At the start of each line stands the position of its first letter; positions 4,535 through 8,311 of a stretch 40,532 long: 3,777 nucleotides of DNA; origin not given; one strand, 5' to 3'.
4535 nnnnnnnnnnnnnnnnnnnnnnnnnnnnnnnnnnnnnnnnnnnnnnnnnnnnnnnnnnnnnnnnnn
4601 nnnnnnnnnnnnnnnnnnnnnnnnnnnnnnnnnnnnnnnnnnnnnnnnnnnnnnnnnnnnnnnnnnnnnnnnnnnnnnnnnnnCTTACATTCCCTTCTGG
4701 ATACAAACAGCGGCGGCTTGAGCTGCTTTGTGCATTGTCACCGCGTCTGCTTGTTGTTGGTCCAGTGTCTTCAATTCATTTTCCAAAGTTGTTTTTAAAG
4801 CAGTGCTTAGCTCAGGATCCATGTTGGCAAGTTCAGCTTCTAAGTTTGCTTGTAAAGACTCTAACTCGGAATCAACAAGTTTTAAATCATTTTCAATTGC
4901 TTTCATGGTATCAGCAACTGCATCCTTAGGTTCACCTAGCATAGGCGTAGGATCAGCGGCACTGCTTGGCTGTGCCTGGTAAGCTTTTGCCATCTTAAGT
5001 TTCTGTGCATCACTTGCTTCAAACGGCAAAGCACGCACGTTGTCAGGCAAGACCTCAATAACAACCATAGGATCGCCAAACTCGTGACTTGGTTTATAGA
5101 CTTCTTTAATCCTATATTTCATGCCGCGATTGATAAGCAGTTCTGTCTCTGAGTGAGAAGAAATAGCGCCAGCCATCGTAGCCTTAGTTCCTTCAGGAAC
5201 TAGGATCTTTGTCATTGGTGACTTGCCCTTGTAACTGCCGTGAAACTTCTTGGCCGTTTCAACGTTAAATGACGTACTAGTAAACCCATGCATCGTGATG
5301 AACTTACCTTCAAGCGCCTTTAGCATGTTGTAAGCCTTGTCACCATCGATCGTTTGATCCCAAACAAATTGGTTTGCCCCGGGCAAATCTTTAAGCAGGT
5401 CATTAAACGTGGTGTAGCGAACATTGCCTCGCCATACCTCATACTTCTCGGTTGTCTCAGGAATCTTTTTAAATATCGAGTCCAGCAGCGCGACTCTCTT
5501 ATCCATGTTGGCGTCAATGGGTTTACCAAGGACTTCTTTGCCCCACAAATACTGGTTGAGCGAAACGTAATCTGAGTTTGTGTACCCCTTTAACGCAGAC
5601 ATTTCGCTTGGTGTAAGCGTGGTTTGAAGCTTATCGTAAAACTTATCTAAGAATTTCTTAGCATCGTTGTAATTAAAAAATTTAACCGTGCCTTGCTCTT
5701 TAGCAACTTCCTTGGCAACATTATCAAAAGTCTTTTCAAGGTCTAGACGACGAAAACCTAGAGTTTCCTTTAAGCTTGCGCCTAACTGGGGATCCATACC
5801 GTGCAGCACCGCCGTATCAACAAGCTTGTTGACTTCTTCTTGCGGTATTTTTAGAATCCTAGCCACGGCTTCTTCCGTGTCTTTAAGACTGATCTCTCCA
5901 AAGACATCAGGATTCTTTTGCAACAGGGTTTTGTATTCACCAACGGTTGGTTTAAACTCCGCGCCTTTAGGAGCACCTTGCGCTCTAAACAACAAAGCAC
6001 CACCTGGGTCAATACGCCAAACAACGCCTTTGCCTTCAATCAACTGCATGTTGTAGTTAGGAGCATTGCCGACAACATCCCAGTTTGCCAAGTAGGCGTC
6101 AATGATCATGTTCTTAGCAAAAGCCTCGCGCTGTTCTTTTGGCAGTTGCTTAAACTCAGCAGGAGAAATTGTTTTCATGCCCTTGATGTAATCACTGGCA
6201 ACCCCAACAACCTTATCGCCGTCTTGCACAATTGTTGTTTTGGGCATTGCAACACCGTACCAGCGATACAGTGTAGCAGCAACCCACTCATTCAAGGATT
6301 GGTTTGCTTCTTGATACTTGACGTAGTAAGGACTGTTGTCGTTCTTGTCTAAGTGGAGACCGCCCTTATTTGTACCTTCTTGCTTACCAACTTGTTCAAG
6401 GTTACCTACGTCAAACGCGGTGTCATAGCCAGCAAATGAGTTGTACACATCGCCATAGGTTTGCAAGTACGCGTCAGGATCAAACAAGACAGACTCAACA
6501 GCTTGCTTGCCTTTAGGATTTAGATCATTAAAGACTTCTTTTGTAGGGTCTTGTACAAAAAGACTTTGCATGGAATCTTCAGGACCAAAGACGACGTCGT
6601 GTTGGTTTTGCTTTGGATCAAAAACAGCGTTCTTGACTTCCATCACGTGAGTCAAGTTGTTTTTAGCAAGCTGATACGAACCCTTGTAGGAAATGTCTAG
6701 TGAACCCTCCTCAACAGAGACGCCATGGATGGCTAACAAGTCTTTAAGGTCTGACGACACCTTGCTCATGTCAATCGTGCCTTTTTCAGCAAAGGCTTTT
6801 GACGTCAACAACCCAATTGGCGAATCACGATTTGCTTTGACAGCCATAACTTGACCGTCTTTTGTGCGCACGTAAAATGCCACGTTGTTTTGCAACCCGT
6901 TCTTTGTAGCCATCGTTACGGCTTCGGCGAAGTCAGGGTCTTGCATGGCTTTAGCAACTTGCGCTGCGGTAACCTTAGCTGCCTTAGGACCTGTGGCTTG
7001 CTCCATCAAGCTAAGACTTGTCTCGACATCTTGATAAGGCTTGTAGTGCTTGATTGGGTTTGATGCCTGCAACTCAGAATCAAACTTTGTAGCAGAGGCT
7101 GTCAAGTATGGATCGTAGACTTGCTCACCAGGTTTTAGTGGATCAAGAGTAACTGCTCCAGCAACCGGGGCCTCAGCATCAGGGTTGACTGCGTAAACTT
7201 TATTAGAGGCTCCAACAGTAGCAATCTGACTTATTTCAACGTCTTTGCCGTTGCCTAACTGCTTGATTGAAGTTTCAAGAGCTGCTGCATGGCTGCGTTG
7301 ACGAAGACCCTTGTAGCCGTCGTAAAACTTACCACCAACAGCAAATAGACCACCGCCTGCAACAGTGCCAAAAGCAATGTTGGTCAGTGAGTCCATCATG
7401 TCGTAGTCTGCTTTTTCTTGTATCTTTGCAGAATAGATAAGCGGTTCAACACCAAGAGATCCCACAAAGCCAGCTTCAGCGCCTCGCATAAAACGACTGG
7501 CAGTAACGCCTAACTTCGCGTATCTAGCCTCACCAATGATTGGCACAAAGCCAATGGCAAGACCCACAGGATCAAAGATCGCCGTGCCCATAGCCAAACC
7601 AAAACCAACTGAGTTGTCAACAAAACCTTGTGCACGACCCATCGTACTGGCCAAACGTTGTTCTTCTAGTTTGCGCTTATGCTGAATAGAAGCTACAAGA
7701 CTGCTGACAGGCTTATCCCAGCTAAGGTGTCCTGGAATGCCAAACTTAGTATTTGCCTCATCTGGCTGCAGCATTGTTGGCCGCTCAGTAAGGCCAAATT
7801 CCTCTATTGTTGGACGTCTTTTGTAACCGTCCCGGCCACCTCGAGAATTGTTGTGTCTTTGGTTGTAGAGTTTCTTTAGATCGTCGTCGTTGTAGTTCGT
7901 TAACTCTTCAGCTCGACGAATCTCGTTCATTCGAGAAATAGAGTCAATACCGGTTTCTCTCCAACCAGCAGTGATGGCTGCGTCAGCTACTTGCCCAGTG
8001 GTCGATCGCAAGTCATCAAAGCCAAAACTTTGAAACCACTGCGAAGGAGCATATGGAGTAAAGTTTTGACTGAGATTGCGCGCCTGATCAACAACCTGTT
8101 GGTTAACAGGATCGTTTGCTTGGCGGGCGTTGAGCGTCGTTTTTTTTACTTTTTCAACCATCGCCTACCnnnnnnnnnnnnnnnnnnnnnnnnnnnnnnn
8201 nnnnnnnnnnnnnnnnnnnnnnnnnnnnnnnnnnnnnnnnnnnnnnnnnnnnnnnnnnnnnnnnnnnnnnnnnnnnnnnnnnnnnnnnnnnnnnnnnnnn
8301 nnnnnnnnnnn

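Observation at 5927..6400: PI3/PI4-kinase-like (protein-kinase-like fold) signature in the same ejection protein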

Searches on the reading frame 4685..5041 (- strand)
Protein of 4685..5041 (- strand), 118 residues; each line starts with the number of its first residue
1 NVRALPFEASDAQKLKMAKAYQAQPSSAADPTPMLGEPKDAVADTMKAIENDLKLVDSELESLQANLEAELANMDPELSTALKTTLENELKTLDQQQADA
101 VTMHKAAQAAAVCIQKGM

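Call 74: search_protein_families(library=pfam, proteins=[window:4685-5041:-], max_evalue=0.1)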
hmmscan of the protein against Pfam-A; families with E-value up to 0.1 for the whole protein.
window:4685-5041:- (118 aa): 3 families
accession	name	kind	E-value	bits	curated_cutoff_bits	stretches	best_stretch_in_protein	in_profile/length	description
PF06657.18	Cep57_MT_bd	-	0.00035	21.4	31.3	1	37-94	8-65/77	Centrosome microtubule-binding domain of Cep57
PF04513.17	Baculo_PEP_C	-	0.0018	18.7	38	1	41-96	35-93/140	Baculovirus polyhedron envelope protein, PEP, C terminus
PF01920.25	Prefoldin_2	-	0.028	14.9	27.6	0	32-71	64-103/106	Prefoldin subunit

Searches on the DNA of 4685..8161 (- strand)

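Call 7: search_dna_similar(query=window:4685-8161:-, collection=phages, mode=near, max_rows=20)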
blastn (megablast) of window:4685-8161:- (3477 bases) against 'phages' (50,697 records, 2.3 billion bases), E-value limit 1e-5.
No match.

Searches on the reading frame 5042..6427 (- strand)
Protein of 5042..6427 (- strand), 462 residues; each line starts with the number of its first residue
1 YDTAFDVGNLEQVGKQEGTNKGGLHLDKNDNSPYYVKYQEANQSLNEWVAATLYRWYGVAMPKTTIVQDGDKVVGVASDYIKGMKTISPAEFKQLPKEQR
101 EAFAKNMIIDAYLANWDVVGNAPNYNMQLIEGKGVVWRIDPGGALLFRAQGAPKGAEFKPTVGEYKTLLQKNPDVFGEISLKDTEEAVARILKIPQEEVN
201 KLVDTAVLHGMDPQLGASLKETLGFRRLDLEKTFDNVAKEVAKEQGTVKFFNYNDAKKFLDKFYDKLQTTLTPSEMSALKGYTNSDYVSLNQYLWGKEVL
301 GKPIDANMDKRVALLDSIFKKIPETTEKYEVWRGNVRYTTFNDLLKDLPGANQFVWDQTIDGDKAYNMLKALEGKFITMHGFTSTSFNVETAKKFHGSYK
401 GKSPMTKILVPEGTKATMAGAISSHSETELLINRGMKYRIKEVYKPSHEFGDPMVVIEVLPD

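Call 75: predict_structure(alignment_id=A2)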
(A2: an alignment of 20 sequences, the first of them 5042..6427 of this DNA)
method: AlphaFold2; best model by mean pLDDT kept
length: 462 residues; sequences in the alignment: 20
mean_pLDDT: 89.4   pTM: 0.87
mean pLDDT of the five models: 89.4, 89.2, 88.9, 87.1, 86.4
residues with pLDDT >= 90: 283; 70-90: 163; 50-70: 14; < 50: 2
segments of 3 or more residues with pLDDT < 50: none
pLDDT, mean of each block of 10 residues (from residue 1): 81 85 93 94 96 96 94 94 90 93 94 91 88 88 89 88 84 88 95 95 95 93 92 93 94 86 84 91 82 77 77 93 92 91 89 89 93 92 89 88 95 87 64 94 84 94 74
secondary structure, 60 per line:
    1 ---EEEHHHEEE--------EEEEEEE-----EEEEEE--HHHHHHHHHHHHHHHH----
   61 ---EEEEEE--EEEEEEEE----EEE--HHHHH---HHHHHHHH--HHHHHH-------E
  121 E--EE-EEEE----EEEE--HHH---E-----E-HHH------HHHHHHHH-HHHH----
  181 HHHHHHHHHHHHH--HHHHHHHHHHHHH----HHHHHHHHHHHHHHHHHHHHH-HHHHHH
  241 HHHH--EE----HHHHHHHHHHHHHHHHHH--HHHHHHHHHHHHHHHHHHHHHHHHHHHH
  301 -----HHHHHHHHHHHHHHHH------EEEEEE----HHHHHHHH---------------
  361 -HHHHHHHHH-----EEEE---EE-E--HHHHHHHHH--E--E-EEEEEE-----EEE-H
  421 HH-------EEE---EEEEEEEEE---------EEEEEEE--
elements in order: E4-6 E10-12 E21-27 E33-38 H41-56 E64-69 E72-79 E84-86 H89-93 H97-104 H107-112 E127-130 E135-138 H164-171 H173-176 H181-193 H196-208 H213-233 H235-244 H253-270 H273-300 H306-321 E328-333 H338-345 H362-370 E376-379 H389-397 E405-410 E416-418 E430-432 E436-444 E454-460

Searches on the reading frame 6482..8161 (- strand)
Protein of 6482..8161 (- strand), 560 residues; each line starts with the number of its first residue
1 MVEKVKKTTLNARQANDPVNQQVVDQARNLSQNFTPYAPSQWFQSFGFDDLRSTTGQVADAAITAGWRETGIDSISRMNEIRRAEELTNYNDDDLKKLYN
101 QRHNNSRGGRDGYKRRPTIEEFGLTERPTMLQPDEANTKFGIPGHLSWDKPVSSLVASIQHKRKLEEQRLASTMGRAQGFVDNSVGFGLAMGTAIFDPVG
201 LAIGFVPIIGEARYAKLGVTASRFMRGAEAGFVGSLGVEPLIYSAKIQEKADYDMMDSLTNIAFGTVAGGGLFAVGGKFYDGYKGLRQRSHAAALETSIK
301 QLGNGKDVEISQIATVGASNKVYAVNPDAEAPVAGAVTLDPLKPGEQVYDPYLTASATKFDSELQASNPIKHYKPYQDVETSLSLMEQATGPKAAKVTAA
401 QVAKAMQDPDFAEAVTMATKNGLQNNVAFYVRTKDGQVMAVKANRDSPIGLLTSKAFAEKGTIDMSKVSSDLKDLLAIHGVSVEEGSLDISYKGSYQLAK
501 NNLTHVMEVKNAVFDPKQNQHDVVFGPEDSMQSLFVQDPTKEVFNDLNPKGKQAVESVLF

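Call 72: search_solved_structures(query=window:6482-8161:-, max_evalue=1)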
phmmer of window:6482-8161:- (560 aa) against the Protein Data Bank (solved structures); distinct sequences matched with E-value up to 1: 1.
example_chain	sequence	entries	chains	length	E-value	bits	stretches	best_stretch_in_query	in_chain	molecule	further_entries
5bu9_A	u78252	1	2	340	0.013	17.8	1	314-420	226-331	Beta-N-acetylhexosaminidase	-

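Call 74: search_protein_families(library=pfam, proteins=[window:6482-8161:-], max_evalue=0.1)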
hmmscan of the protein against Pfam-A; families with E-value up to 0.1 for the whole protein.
window:6482-8161:- (560 aa): 0 families
